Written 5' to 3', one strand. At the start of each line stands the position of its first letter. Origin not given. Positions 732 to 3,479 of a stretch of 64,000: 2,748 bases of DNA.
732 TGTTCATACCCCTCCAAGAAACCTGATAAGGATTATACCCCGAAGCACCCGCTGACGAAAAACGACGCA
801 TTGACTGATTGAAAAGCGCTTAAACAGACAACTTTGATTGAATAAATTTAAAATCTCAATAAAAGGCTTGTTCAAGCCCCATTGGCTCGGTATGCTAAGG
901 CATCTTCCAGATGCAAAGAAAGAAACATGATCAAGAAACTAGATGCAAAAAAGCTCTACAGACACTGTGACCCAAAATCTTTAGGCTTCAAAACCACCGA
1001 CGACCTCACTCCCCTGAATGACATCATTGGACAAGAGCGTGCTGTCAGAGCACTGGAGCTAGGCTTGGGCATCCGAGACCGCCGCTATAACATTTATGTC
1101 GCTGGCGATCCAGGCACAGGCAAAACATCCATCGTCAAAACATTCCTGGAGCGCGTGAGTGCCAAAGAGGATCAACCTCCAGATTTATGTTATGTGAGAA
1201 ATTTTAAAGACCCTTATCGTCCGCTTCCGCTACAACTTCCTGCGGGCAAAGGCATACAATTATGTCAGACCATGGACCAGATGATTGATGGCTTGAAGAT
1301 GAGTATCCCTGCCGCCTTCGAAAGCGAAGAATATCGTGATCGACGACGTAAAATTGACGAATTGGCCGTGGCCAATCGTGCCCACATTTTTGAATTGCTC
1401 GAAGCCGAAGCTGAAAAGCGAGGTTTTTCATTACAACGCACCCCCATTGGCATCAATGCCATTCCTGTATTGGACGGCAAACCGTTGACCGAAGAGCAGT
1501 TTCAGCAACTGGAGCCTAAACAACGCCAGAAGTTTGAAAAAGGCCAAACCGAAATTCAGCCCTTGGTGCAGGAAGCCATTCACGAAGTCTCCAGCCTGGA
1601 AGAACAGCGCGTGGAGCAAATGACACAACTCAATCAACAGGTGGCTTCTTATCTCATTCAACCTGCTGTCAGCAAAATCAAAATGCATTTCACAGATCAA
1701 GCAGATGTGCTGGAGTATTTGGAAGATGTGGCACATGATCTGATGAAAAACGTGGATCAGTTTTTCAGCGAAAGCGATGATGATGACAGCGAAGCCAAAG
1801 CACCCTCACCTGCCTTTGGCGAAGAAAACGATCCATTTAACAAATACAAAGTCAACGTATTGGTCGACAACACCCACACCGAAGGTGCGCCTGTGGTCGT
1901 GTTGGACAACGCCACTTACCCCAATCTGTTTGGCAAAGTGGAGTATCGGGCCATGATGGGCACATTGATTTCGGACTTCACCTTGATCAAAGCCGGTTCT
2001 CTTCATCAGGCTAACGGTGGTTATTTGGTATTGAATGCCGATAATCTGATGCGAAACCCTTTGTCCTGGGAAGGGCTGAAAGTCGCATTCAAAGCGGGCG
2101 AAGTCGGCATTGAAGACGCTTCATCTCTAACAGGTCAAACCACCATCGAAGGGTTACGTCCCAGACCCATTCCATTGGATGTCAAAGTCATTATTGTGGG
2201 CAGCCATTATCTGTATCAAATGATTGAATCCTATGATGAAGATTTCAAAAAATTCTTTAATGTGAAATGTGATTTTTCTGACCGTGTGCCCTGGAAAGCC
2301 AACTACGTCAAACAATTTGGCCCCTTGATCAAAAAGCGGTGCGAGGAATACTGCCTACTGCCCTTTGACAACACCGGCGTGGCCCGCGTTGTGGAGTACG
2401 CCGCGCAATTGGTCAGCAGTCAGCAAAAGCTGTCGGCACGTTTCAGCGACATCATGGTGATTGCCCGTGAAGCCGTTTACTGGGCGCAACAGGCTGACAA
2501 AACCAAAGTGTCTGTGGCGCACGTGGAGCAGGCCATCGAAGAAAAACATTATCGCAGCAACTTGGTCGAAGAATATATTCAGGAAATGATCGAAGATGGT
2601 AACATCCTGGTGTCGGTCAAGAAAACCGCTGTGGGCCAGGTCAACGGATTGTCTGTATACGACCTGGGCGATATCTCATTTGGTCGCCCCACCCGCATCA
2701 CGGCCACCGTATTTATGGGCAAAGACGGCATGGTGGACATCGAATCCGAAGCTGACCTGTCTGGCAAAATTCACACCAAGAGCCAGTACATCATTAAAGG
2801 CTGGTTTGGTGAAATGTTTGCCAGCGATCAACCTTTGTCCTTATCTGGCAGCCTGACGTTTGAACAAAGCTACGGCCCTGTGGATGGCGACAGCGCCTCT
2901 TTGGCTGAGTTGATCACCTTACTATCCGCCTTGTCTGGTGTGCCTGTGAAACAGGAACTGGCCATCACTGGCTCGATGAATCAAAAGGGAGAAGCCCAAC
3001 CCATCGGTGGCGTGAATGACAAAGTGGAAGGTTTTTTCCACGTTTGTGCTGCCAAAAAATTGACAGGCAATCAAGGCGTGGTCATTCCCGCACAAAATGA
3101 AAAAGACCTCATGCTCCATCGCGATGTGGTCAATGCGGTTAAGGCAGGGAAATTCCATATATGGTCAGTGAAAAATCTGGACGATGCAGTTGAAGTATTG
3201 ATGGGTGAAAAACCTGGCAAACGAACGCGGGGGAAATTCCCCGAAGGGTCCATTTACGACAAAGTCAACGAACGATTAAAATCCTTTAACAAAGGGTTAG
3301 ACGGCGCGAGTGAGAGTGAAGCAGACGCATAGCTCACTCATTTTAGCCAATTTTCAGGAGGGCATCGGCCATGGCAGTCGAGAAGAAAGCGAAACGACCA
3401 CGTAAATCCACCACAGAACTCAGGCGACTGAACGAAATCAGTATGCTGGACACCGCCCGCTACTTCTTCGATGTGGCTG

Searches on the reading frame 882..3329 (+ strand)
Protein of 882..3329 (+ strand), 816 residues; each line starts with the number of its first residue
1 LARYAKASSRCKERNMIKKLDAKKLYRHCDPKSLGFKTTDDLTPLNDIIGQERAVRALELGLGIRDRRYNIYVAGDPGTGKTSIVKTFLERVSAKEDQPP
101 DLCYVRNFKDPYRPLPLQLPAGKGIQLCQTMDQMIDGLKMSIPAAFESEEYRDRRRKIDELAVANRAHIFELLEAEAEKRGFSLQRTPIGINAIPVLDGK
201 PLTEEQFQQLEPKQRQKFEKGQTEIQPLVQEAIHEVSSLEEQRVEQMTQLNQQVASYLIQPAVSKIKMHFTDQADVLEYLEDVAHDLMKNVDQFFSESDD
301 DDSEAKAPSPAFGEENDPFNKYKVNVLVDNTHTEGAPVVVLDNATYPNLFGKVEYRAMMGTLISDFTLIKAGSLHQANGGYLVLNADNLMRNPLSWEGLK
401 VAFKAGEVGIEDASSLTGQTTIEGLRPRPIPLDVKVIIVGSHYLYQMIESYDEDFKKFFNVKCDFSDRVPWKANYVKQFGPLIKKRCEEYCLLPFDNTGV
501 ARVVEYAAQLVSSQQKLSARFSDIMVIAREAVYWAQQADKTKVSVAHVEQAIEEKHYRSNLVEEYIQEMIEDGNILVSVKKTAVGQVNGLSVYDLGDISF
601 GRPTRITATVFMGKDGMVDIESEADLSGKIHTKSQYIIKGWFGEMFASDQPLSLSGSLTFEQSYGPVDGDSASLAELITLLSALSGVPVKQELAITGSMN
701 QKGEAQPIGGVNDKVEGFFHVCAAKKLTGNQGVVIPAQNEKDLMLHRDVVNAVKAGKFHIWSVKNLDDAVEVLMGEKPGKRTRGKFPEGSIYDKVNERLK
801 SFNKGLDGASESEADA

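Call 70: search_protein_families(library=pfam, proteins=[window:882-3329:+], max_evalue=0.00001)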
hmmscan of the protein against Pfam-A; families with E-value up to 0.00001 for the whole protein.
window:882-3329:+ (816 aa): 5 families
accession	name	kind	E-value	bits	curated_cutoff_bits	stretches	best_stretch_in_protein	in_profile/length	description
PF13654.12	AAA_32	-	5.6e-48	162.7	21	1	334-465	1-132/133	LonB-like, AAA domain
PF20436.4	LonB_AAA-LID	-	2.1e-22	79.3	22.4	1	494-558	1-65/65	Archaeal LonB, AAA+ ATPase LID domain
PF05362.19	Lon_C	-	1.1e-12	48.4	21.1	1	666-774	106-203/205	Lon protease (S16) C-terminal proteolytic domain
PF20437.3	LonC_helical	-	4.3e-12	46.3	24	1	101-134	1-34/34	Lon-like LonC helical domain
PF13191.12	AAA_16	-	3.4e-06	28.1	32.6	0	49-95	3-51/167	AAA ATPase domain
